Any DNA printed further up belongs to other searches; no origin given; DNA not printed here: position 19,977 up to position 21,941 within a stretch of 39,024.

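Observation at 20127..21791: HasA/NodC-like processive synthase carrying an N-terminal PilZ domain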

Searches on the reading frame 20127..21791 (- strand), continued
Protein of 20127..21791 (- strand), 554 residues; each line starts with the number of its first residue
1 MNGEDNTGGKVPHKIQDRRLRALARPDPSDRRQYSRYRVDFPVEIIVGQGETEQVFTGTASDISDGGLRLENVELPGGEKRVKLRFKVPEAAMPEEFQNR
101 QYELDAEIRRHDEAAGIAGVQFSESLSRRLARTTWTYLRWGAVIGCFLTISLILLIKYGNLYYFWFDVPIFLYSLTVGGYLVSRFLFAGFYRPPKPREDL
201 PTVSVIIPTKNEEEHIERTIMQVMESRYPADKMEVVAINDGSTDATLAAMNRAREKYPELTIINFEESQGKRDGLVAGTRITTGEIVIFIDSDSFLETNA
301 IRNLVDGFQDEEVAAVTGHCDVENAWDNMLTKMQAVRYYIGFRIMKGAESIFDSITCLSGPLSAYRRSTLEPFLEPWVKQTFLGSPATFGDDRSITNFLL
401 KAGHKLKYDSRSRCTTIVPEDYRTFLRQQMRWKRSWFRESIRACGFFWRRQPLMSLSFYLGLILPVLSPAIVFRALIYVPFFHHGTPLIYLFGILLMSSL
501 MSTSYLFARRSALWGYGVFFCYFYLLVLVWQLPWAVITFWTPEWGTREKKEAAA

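Call 10: find_homologous_proteins(query=window:20127-21791:-, max_evalue=1e-10)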
Query window:20127-21791:- (554 aa): 3165 proteins with E <= 1e-10 among 8000 candidates; the best 120 are listed.
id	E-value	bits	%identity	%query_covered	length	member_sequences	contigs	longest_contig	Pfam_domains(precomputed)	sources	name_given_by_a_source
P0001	0.0e+0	1285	100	100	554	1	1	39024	PF07238.20,PF13632.13,PF10111.15,PF13506.14,PF13641.13,PF03142.22,PF01644.24,PF00535.33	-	-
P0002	3.8e-260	882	67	98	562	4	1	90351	PF07238.20,PF13632.13,PF13506.14,PF13641.13,PF03142.22,PF01644.24,PF00535.33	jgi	-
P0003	7.0e-245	832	63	99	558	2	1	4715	PF07238.20,PF13632.13,PF10111.15,PF13506.14,PF13641.13,PF03142.22,PF01644.24,PF00535.33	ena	-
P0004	1.6e-239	814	62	98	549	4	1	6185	PF07238.20,PF13632.13,PF10111.15,PF13506.14,PF13641.13,PF03142.22,PF01644.24,PF00535.33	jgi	jgi:hyaluronan synthase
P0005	5.0e-239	813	63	95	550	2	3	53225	PF07238.20,PF13632.13,PF10111.15,PF13506.14,PF13641.13,PF03142.22,PF01644.24,PF00535.33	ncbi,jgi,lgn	-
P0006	2.5e-237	807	63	98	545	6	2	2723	PF07238.20,PF13632.13,PF10111.15,PF13506.14,PF13641.13,PF03142.22,PF01644.24,PF00535.33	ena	-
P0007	3.0e-236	803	63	97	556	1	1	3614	PF07238.20,PF13632.13,PF10111.15,PF13506.14,PF13641.13,PF03142.22,PF01644.24,PF00535.33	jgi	jgi:hyaluronan synthase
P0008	3.7e-235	800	61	98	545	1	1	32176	PF07238.20,PF13632.13,PF13506.14,PF13641.13,PF03142.22,PF01644.24,PF00535.33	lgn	-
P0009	1.2e-234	798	61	97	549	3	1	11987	PF07238.20,PF13632.13,PF10111.15,PF13506.14,PF13641.13,PF03142.22,PF01644.24,PF00535.33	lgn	-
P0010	1.3e-234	798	63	96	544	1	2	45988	PF07238.20,PF13632.13,PF10111.15,PF13506.14,PF13641.13,PF03142.22,PF01644.24,PF00535.33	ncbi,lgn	-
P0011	1.4e-234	798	61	98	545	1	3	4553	PF07238.20,PF13632.13,PF13506.14,PF13641.13,PF03142.22,PF01644.24,PF00535.33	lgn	-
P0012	2.2e-234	797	62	97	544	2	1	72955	PF07238.20,PF13632.13,PF10111.15,PF13506.14,PF13641.13,PF03142.22,PF01644.24,PF00535.33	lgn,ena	-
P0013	8.2e-234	795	60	98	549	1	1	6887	PF07238.20,PF13632.13,PF10111.15,PF13506.14,PF13641.13,PF03142.22,PF01644.24,PF00535.33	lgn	-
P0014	4.7e-233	793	62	98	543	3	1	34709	PF07238.20,PF13632.13,PF10111.15,PF13506.14,PF13641.13,PF03142.22,PF01644.24,PF00535.33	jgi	-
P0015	1.3e-232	791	61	97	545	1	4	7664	PF07238.20,PF13632.13,PF13506.14,PF13641.13,PF03142.22,PF01644.24,PF00535.33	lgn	-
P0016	2.1e-232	791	60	98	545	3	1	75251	PF07238.20,PF13632.13,PF13506.14,PF13641.13,PF03142.22,PF01644.24,PF00535.33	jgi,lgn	jgi:hyaluronan synthase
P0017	2.4e-232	790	62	98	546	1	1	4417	PF07238.20,PF13632.13,PF13506.14,PF13641.13,PF03142.22,PF01644.24,PF00535.33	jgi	jgi:hyaluronan synthase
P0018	5.9e-232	789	62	97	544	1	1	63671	PF07238.20,PF13632.13,PF10111.15,PF13506.14,PF13641.13,PF03142.22,PF01644.24,PF00535.33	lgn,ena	-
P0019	6.8e-232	789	61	97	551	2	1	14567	PF07238.20,PF13632.13,PF10111.15,PF13506.14,PF13641.13,PF03142.22,PF01644.24,PF00535.33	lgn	-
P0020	1.4e-231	788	61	97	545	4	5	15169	PF07238.20,PF13632.13,PF13506.14,PF13641.13,PF03142.22,PF01644.24,PF00535.33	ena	-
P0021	2.6e-231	787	60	98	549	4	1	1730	PF07238.20,PF13632.13,PF10111.15,PF13506.14,PF13641.13,PF03142.22,PF01644.24,PF00535.33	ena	-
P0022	3.7e-230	783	61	98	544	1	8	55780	PF07238.20,PF13632.13,PF10111.15,PF13506.14,PF13641.13,PF03142.22,PF01644.24,PF00535.33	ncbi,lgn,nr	ncbi:MAG: glycosyltransferase [Verrucomicrobia bacterium]|nr:glycosyltransferase [Verrucomicrobiota 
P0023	1.5e-229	781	62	97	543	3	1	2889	PF07238.20,PF13632.13,PF10111.15,PF13506.14,PF13641.13,PF03142.22,PF01644.24,PF00535.33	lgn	-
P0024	3.1e-229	780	60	97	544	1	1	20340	PF07238.20,PF13632.13,PF10111.15,PF13506.14,PF13641.13,PF03142.22,PF01644.24,PF00535.33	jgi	-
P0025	3.1e-229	780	60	97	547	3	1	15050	PF07238.20,PF13632.13,PF13506.14,PF13641.13,PF03142.22,PF01644.24,PF00535.33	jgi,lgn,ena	-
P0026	7.0e-229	779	60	97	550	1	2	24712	PF07238.20,PF13632.13,PF10111.15,PF13506.14,PF13641.13,PF03142.22,PF01644.24,PF00535.33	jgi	jgi:hyaluronan synthase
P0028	2.7e-228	777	61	98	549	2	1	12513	PF07238.20,PF10111.15,PF13506.14,PF13641.13,PF03142.22,PF01644.24,PF00535.33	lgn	-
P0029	2.8e-228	777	60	97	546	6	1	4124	PF07238.20,PF13632.13,PF10111.15,PF13506.14,PF13641.13,PF03142.22,PF01644.24,PF00535.33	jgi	jgi:hyaluronan synthase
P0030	3.0e-228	777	60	97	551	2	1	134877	PF07238.20,PF13632.13,PF10111.15,PF13506.14,PF13641.13,PF03142.22,PF01644.24,PF00535.33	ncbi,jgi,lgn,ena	-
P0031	3.1e-228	777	60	97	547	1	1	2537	PF07238.20,PF13632.13,PF10111.15,PF13506.14,PF13641.13,PF03142.22,PF01644.24,PF00535.33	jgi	jgi:hyaluronan synthase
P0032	3.1e-228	777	61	95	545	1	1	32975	PF07238.20,PF13632.13,PF10111.15,PF13506.14,PF13641.13,PF03142.22,PF01644.24,PF00535.33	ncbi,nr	ncbi:MAG: glycosyltransferase [Proteobacteria bacterium]|nr:glycosyltransferase [Pseudomonadota bact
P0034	3.9e-228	777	60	98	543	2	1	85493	PF07238.20,PF13632.13,PF13506.14,PF13641.13,PF03142.22,PF01644.24,PF00535.33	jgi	-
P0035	4.3e-228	776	60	98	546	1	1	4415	PF07238.20,PF13632.13,PF13506.14,PF13641.13,PF03142.22,PF01644.24,PF00535.33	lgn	-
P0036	5.5e-228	776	59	97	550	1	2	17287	PF07238.20,PF13632.13,PF10111.15,PF13506.14,PF13641.13,PF03142.22,PF01644.24,PF00535.33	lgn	-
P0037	6.5e-228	776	59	97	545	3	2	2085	PF07238.20,PF13632.13,PF13506.14,PF13641.13,PF03142.22,PF01644.24,PF00535.33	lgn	-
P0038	7.1e-228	776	60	98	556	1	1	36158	PF07238.20,PF13632.13,PF10111.15,PF13506.14,PF13641.13,PF03142.22,PF01644.24,PF00535.33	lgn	-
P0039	7.4e-228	776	59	97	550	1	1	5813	PF07238.20,PF13632.13,PF10111.15,PF13506.14,PF13641.13,PF03142.22,PF01644.24,PF00535.33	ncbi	-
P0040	1.0e-227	775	60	97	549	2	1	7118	PF07238.20,PF13632.13,PF10111.15,PF13506.14,PF13641.13,PF03142.22,PF01644.24,PF00535.33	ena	-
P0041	3.1e-226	770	59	98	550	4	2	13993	PF07238.20,PF13632.13,PF10111.15,PF13506.14,PF13641.13,PF03142.22,PF01644.24,PF00535.33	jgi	-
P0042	7.0e-226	769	59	97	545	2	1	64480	PF07238.20,PF13632.13,PF13506.14,PF13641.13,PF03142.22,PF01644.24,PF00535.33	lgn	-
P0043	1.9e-225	768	61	97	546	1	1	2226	PF07238.20,PF13632.13,PF13506.14,PF13641.13,PF03142.22,PF01644.24,PF00535.33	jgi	-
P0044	3.3e-225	767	59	97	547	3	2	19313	PF07238.20,PF13632.13,PF10111.15,PF13506.14,PF13641.13,PF03142.22,PF01644.24,PF00535.33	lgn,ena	-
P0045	5.4e-225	766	60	97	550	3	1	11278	PF07238.20,PF13632.13,PF10111.15,PF13506.14,PF13641.13,PF03142.22,PF01644.24,PF00535.33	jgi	-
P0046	1.6e-224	765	62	93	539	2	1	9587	PF07238.20,PF13632.13,PF10111.15,PF13506.14,PF13641.13,PF03142.22,PF01644.24,PF00535.33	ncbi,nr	ncbi:MAG TPA: glycosyltransferase [Arenicellales bacterium]|nr:glycosyltransferase [Arenicellales ba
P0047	6.6e-223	759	60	96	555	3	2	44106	PF07238.20,PF13632.13,PF10111.15,PF13506.14,PF13641.13,PF03142.22,PF01644.24,PF00535.33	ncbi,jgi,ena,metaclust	metaclust:\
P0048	7.6e-223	759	60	99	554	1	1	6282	PF07238.20,PF13632.13,PF10111.15,PF13506.14,PF13641.13,PF03142.22,PF01644.24,PF00535.33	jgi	jgi:hyaluronan synthase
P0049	3.4e-222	757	59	97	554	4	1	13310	PF07238.20,PF13632.13,PF10111.15,PF13506.14,PF13641.13,PF03142.22,PF01644.24,PF00535.33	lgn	-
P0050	5.4e-222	756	59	98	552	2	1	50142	PF07238.20,PF13632.13,PF13506.14,PF13641.13,PF03142.22,PF01644.24,PF00535.33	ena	-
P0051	4.2e-221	753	57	99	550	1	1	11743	PF07238.20,PF13632.13,PF10111.15,PF13506.14,PF13641.13,PF03142.22,PF01644.24,PF00535.33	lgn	-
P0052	7.1e-221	753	59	98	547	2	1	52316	PF07238.20,PF13632.13,PF13506.14,PF13641.13,PF03142.22,PF01644.24,PF00535.33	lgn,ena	-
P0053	1.2e-220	752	57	97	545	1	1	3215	PF07238.20,PF13632.13,PF10111.15,PF13506.14,PF13641.13,PF03142.22,PF01644.24,PF00535.33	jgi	jgi:hyaluronan synthase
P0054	1.4e-220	752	59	97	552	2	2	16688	PF07238.20,PF13632.13,PF10111.15,PF13506.14,PF13641.13,PF03142.22,PF01644.24,PF00535.33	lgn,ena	-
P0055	2.9e-220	751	59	98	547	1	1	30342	PF07238.20,PF13632.13,PF13506.14,PF13641.13,PF03142.22,PF01644.24,PF00535.33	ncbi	-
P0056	3.6e-220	750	58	99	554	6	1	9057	PF07238.20,PF13632.13,PF10111.15,PF13506.14,PF13641.13,PF03142.22,PF01644.24,PF00535.33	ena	-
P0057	2.2e-219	748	58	99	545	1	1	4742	PF07238.20,PF13632.13,PF10111.15,PF13506.14,PF13641.13,PF03142.22,PF01644.24,PF00535.33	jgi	jgi:hyaluronan synthase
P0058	4.8e-219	747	59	97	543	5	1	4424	PF07238.20,PF13632.13,PF10111.15,PF13506.14,PF13641.13,PF03142.22,PF01644.24,PF00535.33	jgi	jgi:hyaluronan synthase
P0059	4.9e-219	747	58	97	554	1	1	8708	PF07238.20,PF13632.13,PF10111.15,PF13506.14,PF13641.13,PF03142.22,PF01644.24,PF00535.33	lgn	-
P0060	6.8e-219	746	60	97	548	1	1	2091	PF07238.20,PF13632.13,PF10111.15,PF13506.14,PF13641.13,PF03142.22,PF01644.24,PF00535.33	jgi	jgi:hyaluronan synthase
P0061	1.1e-218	745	59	98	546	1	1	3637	PF07238.20,PF13632.13,PF13506.14,PF13641.13,PF03142.22,PF01644.24,PF00535.33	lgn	-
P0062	1.5e-218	745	58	94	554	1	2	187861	PF07238.20,PF13632.13,PF10111.15,PF13506.14,PF13641.13,PF03142.22,PF01644.24,PF00535.33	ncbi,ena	-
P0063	2.2e-218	744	58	99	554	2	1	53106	PF07238.20,PF13632.13,PF13506.14,PF13641.13,PF03142.22,PF01644.24,PF00535.33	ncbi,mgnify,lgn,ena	mgnify:CR=1 FL=1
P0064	3.0e-218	744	58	99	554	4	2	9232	PF07238.20,PF13632.13,PF10111.15,PF13506.14,PF13641.13,PF03142.22,PF01644.24,PF00535.33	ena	-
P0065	1.1e-217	742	58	99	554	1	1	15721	PF07238.20,PF13632.13,PF10111.15,PF13506.14,PF13641.13,PF03142.22,PF01644.24,PF00535.33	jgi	-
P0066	1.5e-217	742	59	97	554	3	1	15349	PF07238.20,PF13632.13,PF13506.14,PF13641.13,PF03142.22,PF01644.24,PF00535.33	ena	-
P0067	2.1e-217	741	56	98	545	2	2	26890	PF07238.20,PF13632.13,PF10111.15,PF13506.14,PF13641.13,PF03142.22,PF01644.24,PF00535.33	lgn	-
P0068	2.2e-217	741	58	98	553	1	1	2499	PF07238.20,PF13632.13,PF10111.15,PF13506.14,PF13641.13,PF03142.22,PF01644.24,PF00535.33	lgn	-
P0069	2.6e-217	741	57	99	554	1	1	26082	PF07238.20,PF13632.13,PF13506.14,PF13641.13,PF03142.22,PF01644.24,PF00535.33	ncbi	ncbi:MAG: glycosyltransferase [Kiritimatiellia bacterium]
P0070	1.0e-216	739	57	98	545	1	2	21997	PF07238.20,PF13632.13,PF10111.15,PF13506.14,PF13641.13,PF03142.22,PF01644.24,PF00535.33,PF13704.14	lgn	-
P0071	2.5e-216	738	58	99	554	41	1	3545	PF07238.20,PF13632.13,PF10111.15,PF13506.14,PF13641.13,PF03142.22,PF01644.24,PF00535.33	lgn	-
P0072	9.3e-216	736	57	98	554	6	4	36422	PF07238.20,PF13632.13,PF10111.15,PF13506.14,PF13641.13,PF03142.22,PF01644.24,PF00535.33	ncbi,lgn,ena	-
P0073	1.5e-215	735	57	97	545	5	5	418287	PF07238.20,PF13632.13,PF13506.14,PF13641.13,PF03142.22,PF01644.24,PF00535.33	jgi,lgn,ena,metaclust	jgi:hyaluronan synthase|metaclust:\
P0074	2.7e-215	734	57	97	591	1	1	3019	PF07238.20,PF13632.13,PF10111.15,PF13506.14,PF13641.13,PF03142.22,PF01644.24,PF00535.33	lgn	-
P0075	7.6e-215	733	57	98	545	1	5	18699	PF07238.20,PF13632.13,PF10111.15,PF13506.14,PF13641.13,PF03142.22,PF01644.24,PF00535.33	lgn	-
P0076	8.7e-215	733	58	97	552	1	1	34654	PF07238.20,PF13632.13,PF10111.15,PF13506.14,PF13641.13,PF03142.22,PF01644.24,PF00535.33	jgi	jgi:hyaluronan synthase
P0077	1.1e-214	732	56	99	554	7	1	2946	PF07238.20,PF13632.13,PF10111.15,PF13506.14,PF13641.13,PF03142.22,PF01644.24,PF00535.33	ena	-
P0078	2.1e-214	731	55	98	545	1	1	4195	PF07238.20,PF13632.13,PF10111.15,PF13506.14,PF13641.13,PF03142.22,PF01644.24,PF00535.33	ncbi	-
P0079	2.5e-214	731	56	99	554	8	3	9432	PF07238.20,PF13632.13,PF10111.15,PF13506.14,PF13641.13,PF03142.22,PF01644.24,PF00535.33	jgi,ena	-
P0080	4.1e-214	730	58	97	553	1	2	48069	PF07238.20,PF13632.13,PF10111.15,PF13506.14,PF13641.13,PF03142.22,PF01644.24,PF00535.33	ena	-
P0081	5.7e-214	730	56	97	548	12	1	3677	PF07238.20,PF13632.13,PF13506.14,PF13641.13,PF03142.22,PF01644.24,PF00535.33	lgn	-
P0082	8.4e-214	729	57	99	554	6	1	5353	PF07238.20,PF13632.13,PF10111.15,PF13506.14,PF13641.13,PF03142.22,PF01644.24,PF00535.33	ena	-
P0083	1.1e-213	729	57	97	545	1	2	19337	PF07238.20,PF13632.13,PF13506.14,PF13641.13,PF03142.22,PF01644.24,PF00535.33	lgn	-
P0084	1.8e-213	728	56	97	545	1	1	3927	PF07238.20,PF13632.13,PF13506.14,PF13641.13,PF03142.22,PF01644.24,PF00535.33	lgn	-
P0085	2.2e-213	728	57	97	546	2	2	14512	PF07238.20,PF13632.13,PF10111.15,PF13506.14,PF13641.13,PF03142.22,PF01644.24,PF00535.33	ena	-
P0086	4.7e-213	727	57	97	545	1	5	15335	PF07238.20,PF13632.13,PF10111.15,PF13506.14,PF13641.13,PF03142.22,PF01644.24,PF00535.33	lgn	-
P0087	6.5e-213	726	56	99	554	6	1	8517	PF07238.20,PF13632.13,PF10111.15,PF13506.14,PF13641.13,PF03142.22,PF01644.24,PF00535.33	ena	-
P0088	6.7e-213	726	58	98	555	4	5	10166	PF07238.20,PF10111.15,PF13506.14,PF13641.13,PF03142.22,PF01644.24,PF00535.33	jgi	jgi:hyaluronan synthase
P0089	8.4e-213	726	57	99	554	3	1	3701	PF07238.20,PF13632.13,PF10111.15,PF13506.14,PF13641.13,PF03142.22,PF01644.24,PF00535.33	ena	-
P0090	8.4e-213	726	57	98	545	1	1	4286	PF07238.20,PF13632.13,PF10111.15,PF13506.14,PF13641.13,PF03142.22,PF01644.24,PF00535.33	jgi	jgi:hyaluronan synthase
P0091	8.7e-213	726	56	98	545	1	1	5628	PF07238.20,PF13632.13,PF10111.15,PF13506.14,PF13641.13,PF03142.22,PF01644.24,PF00535.33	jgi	jgi:hyaluronan synthase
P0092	1.3e-212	725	57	97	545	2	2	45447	PF07238.20,PF13632.13,PF10111.15,PF13506.14,PF13641.13,PF03142.22,PF01644.24,PF00535.33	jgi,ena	-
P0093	1.3e-212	725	55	98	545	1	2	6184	PF07238.20,PF13632.13,PF10111.15,PF13506.14,PF13641.13,PF03142.22,PF01644.24,PF00535.33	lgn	-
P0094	1.8e-212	725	57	99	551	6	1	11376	PF07238.20,PF13632.13,PF10111.15,PF13506.14,PF13641.13,PF03142.22,PF01644.24,PF00535.33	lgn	-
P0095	1.8e-212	725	58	97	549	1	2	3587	PF07238.20,PF13632.13,PF10111.15,PF13506.14,PF13641.13,PF03142.22,PF01644.24,PF00535.33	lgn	-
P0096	1.8e-212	725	57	97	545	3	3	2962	PF07238.20,PF13632.13,PF10111.15,PF13506.14,PF13641.13,PF03142.22,PF01644.24,PF00535.33,PF13704.14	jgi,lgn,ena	-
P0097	2.0e-212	725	55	98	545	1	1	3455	PF07238.20,PF13632.13,PF10111.15,PF13506.14,PF13641.13,PF03142.22,PF01644.24,PF00535.33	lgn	-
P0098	2.0e-212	725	56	99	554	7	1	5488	PF07238.20,PF13632.13,PF10111.15,PF13506.14,PF13641.13,PF03142.22,PF01644.24,PF00535.33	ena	-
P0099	3.1e-212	724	57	97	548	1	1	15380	PF07238.20,PF13632.13,PF13506.14,PF13641.13,PF03142.22,PF01644.24,PF00535.33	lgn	-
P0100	3.1e-212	724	55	97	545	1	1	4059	PF07238.20,PF13632.13,PF10111.15,PF13506.14,PF13641.13,PF03142.22,PF01644.24,PF00535.33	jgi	-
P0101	3.2e-212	724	56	99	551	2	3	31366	PF07238.20,PF13632.13,PF10111.15,PF13506.14,PF13641.13,PF03142.22,PF01644.24,PF00535.33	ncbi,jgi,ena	jgi:hyaluronan synthase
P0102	4.7e-212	724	57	97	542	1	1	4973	PF07238.20,PF13632.13,PF13506.14,PF13641.13,PF03142.22,PF01644.24,PF00535.33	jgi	jgi:hyaluronan synthase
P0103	6.7e-212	723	55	97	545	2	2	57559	PF07238.20,PF13632.13,PF10111.15,PF13506.14,PF13641.13,PF03142.22,PF01644.24,PF00535.33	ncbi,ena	-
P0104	7.5e-212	723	56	99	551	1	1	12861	PF07238.20,PF13632.13,PF10111.15,PF13506.14,PF13641.13,PF03142.22,PF01644.24,PF00535.33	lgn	-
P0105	1.0e-211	722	56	96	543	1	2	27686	PF07238.20,PF13632.13,PF10111.15,PF13506.14,PF13641.13,PF03142.22,PF01644.24,PF00535.33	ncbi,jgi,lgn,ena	-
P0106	1.1e-211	722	56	98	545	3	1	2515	PF07238.20,PF13632.13,PF10111.15,PF13506.14,PF13641.13,PF03142.22,PF01644.24,PF00535.33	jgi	jgi:hyaluronan synthase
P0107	1.5e-211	722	56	98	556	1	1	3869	PF07238.20,PF13632.13,PF10111.15,PF13506.14,PF13641.13,PF03142.22,PF01644.24,PF00535.33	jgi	jgi:hyaluronan synthase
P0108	1.8e-211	722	57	98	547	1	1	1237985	PF07238.20,PF13632.13,PF10111.15,PF13506.14,PF13641.13,PF03142.22,PF01644.24,PF00535.33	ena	-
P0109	2.5e-211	721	58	97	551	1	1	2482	PF07238.20,PF13632.13,PF10111.15,PF13506.14,PF13641.13,PF03142.22,PF01644.24,PF00535.33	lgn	-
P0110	2.9e-211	721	54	98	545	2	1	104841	PF07238.20,PF13632.13,PF10111.15,PF13506.14,PF13641.13,PF03142.22,PF01644.24,PF00535.33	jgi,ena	-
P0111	3.2e-211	721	55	98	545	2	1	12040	PF07238.20,PF13632.13,PF10111.15,PF13506.14,PF13641.13,PF03142.22,PF01644.24,PF00535.33,PF13704.14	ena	-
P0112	3.7e-211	721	56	97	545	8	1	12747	PF07238.20,PF13632.13,PF10111.15,PF13506.14,PF13641.13,PF03142.22,PF01644.24,PF00535.33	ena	-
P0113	6.0e-211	720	57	97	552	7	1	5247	PF07238.20,PF13632.13,PF13506.14,PF13641.13,PF03142.22,PF01644.24,PF00535.33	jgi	jgi:hyaluronan synthase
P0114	1.0e-210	719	55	97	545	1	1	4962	PF07238.20,PF13632.13,PF10111.15,PF13506.14,PF13641.13,PF03142.22,PF01644.24,PF00535.33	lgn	-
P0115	1.2e-210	719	57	97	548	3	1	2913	PF07238.20,PF13632.13,PF10111.15,PF13506.14,PF13641.13,PF03142.22,PF01644.24,PF00535.33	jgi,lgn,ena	-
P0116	2.7e-210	718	55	97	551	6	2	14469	PF07238.20,PF13632.13,PF10111.15,PF13506.14,PF13641.13,PF03142.22,PF01644.24,PF00535.33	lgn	-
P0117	3.0e-210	718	55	97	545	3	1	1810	PF07238.20,PF13632.13,PF10111.15,PF13506.14,PF13641.13,PF03142.22,PF01644.24,PF00535.33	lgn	-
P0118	3.6e-210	717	56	97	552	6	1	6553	PF07238.20,PF13632.13,PF10111.15,PF13506.14,PF13641.13,PF03142.22,PF01644.24,PF00535.33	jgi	jgi:hyaluronan synthase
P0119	4.2e-210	717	56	99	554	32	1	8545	PF07238.20,PF13632.13,PF10111.15,PF13506.14,PF13641.13,PF03142.22,PF01644.24,PF00535.33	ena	-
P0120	6.5e-210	716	56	98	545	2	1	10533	PF07238.20,PF13632.13,PF10111.15,PF13506.14,PF13641.13,PF03142.22,PF01644.24,PF00535.33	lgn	-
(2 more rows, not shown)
